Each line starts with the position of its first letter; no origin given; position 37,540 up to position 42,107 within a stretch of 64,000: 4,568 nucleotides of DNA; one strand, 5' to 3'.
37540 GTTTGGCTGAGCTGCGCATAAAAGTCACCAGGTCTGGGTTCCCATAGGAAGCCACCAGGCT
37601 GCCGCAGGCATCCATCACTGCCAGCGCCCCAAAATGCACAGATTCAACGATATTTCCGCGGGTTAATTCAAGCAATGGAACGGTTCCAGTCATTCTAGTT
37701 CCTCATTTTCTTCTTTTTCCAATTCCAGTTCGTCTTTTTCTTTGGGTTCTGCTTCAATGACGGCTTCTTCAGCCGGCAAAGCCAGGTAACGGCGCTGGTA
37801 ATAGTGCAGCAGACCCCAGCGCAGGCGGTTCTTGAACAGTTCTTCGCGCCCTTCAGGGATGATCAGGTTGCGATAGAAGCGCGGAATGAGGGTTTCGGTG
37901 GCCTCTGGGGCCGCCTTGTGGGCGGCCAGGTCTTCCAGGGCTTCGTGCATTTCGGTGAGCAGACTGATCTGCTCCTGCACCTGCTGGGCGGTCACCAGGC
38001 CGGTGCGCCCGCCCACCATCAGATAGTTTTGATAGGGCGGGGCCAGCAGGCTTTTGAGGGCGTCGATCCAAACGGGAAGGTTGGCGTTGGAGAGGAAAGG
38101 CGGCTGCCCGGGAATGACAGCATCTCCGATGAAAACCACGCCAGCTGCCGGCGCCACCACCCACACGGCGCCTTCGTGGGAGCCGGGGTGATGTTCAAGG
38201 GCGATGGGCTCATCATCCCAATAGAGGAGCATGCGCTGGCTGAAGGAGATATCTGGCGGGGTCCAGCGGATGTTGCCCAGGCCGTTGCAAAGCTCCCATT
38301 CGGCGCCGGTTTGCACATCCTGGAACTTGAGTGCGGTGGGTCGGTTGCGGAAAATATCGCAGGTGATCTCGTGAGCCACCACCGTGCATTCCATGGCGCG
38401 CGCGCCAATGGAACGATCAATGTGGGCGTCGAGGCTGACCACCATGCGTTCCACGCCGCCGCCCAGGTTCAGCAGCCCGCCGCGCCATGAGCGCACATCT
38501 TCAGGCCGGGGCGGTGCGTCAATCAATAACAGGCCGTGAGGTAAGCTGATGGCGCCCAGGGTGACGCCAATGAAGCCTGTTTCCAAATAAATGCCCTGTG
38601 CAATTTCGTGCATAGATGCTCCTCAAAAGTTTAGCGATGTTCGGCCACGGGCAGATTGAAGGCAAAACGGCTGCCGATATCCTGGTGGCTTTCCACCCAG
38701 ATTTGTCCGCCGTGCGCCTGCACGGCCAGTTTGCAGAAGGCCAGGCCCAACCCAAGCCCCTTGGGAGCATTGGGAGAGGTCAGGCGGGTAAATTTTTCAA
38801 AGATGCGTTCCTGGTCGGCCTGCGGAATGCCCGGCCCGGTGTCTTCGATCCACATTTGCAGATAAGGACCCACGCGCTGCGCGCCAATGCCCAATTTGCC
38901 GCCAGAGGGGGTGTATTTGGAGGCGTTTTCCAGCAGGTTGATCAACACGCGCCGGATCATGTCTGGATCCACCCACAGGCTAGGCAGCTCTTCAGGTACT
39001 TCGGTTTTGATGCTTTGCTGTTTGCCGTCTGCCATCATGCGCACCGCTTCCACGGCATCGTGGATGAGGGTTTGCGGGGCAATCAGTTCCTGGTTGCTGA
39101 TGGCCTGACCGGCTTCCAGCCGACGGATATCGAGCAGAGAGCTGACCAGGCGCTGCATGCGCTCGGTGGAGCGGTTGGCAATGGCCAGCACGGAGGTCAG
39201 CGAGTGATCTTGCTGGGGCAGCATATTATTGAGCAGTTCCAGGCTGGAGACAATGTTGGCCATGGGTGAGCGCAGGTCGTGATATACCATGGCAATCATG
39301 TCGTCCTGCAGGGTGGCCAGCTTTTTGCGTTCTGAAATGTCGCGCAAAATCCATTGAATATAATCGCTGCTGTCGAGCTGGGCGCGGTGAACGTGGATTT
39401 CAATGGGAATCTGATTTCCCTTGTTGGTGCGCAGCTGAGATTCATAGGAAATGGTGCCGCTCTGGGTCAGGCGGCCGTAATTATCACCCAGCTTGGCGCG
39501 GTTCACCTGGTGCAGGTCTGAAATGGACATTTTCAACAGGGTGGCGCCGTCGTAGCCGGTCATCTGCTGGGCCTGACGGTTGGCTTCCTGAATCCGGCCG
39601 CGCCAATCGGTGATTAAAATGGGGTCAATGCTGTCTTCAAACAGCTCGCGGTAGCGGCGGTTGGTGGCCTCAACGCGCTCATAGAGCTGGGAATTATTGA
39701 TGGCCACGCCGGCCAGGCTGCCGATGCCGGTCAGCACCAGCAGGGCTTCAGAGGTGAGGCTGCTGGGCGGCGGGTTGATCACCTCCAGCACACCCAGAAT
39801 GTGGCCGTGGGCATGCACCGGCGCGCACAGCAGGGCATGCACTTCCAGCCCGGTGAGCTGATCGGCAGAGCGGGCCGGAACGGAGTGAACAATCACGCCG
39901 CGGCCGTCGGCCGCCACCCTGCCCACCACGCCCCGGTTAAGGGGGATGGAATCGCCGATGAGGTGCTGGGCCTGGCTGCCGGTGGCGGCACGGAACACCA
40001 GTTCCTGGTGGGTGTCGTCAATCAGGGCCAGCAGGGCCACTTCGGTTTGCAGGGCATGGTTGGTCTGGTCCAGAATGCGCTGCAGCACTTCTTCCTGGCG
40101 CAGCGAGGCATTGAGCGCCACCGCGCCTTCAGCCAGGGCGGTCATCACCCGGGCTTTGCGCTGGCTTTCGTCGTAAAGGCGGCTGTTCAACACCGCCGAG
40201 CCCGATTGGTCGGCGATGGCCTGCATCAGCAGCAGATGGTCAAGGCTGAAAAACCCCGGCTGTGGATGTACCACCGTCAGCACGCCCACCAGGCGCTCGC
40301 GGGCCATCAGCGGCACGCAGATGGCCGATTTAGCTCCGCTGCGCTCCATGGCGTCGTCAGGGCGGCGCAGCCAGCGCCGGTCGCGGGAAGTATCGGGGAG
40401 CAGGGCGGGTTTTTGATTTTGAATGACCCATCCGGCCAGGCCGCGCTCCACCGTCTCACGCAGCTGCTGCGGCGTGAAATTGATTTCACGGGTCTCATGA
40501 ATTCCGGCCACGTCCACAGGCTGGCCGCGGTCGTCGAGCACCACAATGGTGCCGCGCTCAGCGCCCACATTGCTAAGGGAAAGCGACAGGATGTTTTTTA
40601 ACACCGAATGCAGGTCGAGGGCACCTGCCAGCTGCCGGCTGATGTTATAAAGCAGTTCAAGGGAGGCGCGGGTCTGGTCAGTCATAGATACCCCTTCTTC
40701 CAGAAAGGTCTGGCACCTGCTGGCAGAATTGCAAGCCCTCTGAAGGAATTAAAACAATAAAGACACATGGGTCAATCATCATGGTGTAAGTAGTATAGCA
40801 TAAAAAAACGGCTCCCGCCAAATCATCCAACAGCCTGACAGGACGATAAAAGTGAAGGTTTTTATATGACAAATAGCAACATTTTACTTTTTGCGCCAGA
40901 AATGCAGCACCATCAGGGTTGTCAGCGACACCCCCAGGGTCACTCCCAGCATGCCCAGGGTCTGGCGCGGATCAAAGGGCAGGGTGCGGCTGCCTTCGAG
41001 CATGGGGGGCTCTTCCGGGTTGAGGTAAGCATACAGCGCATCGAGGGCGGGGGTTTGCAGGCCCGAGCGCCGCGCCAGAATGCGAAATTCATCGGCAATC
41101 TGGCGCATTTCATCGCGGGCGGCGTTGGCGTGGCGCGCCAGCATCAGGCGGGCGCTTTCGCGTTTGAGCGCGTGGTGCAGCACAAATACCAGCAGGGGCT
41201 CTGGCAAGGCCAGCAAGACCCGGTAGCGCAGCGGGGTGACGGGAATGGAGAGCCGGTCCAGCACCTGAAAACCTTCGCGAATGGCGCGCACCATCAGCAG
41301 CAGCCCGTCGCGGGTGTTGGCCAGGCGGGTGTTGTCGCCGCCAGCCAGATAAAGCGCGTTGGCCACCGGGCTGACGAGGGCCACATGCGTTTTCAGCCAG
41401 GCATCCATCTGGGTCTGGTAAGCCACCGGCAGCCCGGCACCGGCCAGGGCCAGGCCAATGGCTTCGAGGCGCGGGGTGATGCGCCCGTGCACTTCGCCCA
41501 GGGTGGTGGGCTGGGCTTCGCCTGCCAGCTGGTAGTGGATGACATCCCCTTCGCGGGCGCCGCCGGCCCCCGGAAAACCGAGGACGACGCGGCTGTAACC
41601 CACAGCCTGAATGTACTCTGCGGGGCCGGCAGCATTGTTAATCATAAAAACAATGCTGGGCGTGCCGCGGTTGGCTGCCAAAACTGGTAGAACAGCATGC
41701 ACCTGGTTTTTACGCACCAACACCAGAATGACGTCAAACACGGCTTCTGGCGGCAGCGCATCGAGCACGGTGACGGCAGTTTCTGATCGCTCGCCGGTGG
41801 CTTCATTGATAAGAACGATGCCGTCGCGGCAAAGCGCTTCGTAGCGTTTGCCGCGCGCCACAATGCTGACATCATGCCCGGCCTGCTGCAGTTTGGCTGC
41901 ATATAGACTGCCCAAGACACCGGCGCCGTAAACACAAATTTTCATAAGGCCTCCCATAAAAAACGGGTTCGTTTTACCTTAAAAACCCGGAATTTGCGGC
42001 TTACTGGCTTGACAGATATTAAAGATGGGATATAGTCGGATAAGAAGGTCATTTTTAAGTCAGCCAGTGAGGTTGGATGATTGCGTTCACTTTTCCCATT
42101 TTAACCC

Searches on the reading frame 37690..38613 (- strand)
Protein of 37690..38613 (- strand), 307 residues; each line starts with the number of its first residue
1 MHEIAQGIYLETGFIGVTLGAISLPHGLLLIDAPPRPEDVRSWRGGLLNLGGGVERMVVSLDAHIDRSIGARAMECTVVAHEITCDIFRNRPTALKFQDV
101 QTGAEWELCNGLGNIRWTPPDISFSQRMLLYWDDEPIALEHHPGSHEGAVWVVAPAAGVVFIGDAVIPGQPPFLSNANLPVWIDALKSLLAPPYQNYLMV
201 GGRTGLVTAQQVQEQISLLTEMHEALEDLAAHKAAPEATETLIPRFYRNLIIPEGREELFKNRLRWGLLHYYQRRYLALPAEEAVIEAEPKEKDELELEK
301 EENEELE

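Call 74: search_protein_families(library=pfam, proteins=[window:37690-38613:-], max_evalue=0.0001)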
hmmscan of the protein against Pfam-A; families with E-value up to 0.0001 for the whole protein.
window:37690-38613:- (307 aa): 1 family
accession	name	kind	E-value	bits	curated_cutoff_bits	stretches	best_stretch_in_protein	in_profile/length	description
PF00753.33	Lactamase_B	-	3.7e-05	24.2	22.7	1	107-193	96-188/196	Metallo-beta-lactamase superfamily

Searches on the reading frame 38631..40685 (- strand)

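Call 26: search_protein_families(library=pfam, proteins=[window:38631-40685:-], max_evalue=0.00001)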
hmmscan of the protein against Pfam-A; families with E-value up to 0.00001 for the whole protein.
window:38631-40685:- (684 aa): 9 families
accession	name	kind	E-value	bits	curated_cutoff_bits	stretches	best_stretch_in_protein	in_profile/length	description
PF13185.12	GAF_2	-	2.8e-34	118.7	28.6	2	22-165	1-135/136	GAF domain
PF01590.32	GAF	-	1.2e-33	117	22.4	2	24-164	1-132/133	GAF domain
PF02518.31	HATPase_c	-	8.6e-25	87.8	26.4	1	573-681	2-110/111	Histidine kinase-, DNA gyrase B-, and HSP90-like ATPase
PF13492.12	GAF_3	-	1.8e-18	67.7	27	2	197-331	2-129/129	GAF domain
PF00512.31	HisKA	-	6.3e-11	42.6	26.9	1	460-526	2-66/66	His Kinase A (phospho-acceptor) domain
PF13426.13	PAS_9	-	7.5e-11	42.7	27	1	354-452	2-103/103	PAS domain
PF00989.32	PAS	-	2.6e-09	37.5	22.6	1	344-450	2-113/113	PAS fold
PF13188.13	PAS_8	-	2e-08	34.3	21.8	1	343-393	1-49/65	PAS domain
PF08448.16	PAS_4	-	6.9e-07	29.9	23.1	1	349-454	1-109/110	PAS fold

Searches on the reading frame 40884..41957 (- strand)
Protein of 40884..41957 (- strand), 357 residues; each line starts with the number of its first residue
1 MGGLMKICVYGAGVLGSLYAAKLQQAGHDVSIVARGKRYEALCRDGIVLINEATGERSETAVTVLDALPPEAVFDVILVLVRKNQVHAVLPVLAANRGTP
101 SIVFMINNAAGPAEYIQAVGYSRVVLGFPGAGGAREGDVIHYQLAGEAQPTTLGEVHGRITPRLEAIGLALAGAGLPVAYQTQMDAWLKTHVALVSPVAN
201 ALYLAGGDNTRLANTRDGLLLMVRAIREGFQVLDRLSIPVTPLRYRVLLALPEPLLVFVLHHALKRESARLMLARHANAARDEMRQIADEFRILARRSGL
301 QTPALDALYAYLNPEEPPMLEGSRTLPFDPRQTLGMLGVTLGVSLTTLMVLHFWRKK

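Call 74: search_protein_families(library=pfam, proteins=[window:40884-41957:-], max_evalue=0.0001)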
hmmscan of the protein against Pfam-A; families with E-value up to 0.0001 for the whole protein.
window:40884-41957:- (357 aa): 1 family
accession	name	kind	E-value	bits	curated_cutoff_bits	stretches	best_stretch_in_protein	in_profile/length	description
PF02558.23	ApbA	-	2.2e-19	70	22.2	1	7-156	1-148/150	Ketopantoate reductase PanE/ApbA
